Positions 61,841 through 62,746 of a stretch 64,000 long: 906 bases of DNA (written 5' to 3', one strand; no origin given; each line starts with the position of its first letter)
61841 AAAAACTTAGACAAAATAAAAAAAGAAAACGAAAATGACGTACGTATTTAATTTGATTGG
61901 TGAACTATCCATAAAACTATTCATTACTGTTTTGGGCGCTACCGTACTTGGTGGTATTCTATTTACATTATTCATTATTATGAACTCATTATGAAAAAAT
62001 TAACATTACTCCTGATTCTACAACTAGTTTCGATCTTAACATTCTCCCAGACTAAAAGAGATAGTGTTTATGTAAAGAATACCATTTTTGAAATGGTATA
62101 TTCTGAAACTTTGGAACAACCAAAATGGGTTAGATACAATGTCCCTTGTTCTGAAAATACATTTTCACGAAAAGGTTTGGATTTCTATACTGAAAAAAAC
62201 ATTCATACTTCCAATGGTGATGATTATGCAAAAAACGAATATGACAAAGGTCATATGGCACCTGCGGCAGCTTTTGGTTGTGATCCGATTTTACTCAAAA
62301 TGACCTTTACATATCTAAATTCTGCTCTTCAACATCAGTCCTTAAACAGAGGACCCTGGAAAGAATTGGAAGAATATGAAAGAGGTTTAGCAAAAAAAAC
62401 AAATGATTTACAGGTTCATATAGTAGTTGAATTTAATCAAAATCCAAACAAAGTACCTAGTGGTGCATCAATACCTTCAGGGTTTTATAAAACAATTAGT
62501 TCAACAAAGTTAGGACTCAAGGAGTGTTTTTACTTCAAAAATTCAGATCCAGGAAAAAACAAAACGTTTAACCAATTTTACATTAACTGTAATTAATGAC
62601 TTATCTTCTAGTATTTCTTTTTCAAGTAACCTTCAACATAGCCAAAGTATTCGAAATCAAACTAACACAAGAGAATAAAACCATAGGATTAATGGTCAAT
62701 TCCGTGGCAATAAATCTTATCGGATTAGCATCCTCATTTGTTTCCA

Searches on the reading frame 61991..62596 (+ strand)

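Call 88: search_protein_families(library=pfam, proteins=[window:61991-62596:+], max_evalue=0.001)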
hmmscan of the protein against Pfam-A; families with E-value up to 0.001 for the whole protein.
window:61991-62596:+ (201 aa): 1 family
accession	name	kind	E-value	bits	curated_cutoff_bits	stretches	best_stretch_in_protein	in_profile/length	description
PF01223.29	Endonuclease_NS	-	5.6e-25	88.7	23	1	25-174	16-174/223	DNA/RNA non-specific endonuclease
